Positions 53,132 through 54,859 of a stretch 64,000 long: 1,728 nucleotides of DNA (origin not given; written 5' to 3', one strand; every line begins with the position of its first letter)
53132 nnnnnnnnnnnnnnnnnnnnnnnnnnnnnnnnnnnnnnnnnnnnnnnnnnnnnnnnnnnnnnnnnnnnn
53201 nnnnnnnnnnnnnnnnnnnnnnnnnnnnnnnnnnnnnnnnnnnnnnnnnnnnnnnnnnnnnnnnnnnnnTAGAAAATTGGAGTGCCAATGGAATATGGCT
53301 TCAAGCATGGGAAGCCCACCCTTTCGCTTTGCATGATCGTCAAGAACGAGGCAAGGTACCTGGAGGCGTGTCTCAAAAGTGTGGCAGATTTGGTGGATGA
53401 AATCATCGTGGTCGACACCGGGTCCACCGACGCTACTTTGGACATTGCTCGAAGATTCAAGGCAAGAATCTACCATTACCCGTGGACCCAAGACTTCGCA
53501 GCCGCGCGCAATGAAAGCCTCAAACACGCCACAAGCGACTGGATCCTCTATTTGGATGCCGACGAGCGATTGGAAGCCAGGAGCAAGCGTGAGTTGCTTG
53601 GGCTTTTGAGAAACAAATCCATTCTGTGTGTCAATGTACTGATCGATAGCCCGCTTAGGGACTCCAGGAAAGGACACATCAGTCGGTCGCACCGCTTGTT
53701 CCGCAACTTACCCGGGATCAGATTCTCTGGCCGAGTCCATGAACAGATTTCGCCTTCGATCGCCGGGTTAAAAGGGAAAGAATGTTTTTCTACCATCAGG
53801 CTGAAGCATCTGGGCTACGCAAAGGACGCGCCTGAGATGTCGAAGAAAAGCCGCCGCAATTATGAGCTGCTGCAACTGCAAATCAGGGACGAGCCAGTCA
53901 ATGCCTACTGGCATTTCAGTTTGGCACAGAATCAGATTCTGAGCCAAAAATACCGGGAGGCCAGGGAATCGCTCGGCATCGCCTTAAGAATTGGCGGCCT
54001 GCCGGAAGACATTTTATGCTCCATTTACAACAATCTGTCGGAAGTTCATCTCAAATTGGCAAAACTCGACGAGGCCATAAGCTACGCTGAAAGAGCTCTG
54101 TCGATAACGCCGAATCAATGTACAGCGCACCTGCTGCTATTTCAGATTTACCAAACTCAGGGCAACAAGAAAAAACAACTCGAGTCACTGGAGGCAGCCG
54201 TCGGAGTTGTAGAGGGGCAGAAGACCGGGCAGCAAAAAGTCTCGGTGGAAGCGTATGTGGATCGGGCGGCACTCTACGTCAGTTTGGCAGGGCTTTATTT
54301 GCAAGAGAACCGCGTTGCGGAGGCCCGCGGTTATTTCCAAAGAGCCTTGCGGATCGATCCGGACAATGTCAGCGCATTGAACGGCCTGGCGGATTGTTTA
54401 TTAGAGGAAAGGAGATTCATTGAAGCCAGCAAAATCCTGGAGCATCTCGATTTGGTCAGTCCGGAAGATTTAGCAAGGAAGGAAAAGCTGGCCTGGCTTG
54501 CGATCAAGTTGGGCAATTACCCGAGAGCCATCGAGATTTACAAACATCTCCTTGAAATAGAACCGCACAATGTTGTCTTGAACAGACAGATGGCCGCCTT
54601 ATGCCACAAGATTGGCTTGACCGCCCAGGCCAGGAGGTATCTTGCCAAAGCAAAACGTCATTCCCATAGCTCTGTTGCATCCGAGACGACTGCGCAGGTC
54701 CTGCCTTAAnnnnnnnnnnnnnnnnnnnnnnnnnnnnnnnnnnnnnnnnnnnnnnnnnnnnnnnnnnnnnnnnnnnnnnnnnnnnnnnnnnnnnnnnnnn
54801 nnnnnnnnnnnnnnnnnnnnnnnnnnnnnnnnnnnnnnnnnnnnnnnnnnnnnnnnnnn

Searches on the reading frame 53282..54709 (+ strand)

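Call 47: search_protein_families(library=pfam, proteins=[window:53282-54709:+], max_evalue=0.1)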
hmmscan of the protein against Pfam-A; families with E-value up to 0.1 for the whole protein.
window:53282-54709:+ (475 aa): 32 families (the best 25 are shown)
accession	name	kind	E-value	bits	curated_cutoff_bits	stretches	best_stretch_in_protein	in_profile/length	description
PF00535.33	Glycos_transf_2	-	1.7e-24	87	23.3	1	15-133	1-129/168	Glycosyl transferase family 2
PF14559.12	TPR_19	-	5e-22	78.4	25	2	340-398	2-60/68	Tetratricopeptide repeat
PF07719.23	TPR_2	-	5.4e-21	73.4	27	3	329-362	1-34/34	Tetratricopeptide repeat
PF13181.12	TPR_8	-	2.5e-18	65.1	25.7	3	248-278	3-33/34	Tetratricopeptide repeat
PF13428.12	TPR_14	-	5.5e-15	54.8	23.5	2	330-371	2-43/44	Tetratricopeptide repeat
PF13431.12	TPR_17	-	6.5e-15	54.5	24.4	1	351-382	1-32/34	Tetratricopeptide repeat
PF13424.12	TPR_12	-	2.5e-14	53.7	30.1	4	327-388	1-70/77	Tetratricopeptide repeat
PF00515.34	TPR_1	-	1.8e-12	47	27.8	3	330-362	2-34/34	Tetratricopeptide repeat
PF23914.1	TPR_CcmH_CycH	-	3e-12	47.1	42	1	335-428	56-152/158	Cytochrome c-type biogenesis protein H TPR domain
PF13176.12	TPR_7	-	3.8e-11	42.6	27.9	2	332-361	2-31/36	Tetratricopeptide repeat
PF13432.12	TPR_16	-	4.7e-11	43.4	32.7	2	338-380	6-48/65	Tetratricopeptide repeat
PF13414.12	TPR_11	-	2.1e-10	40.6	26.8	1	339-371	4-36/42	TPR repeat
PF13371.12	TPR_9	-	2e-09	37.7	35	1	407-473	5-71/73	Tetratricopeptide repeat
PF13704.12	Glyco_tranf_2_4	-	3.5e-09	37.5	27.5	1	21-97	1-84/98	Glycosyl transferase family 2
PF12895.13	ANAPC3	-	4.9e-08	33.6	27.2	0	333-388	28-81/82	Anaphase-promoting complex, cyclosome, subunit 3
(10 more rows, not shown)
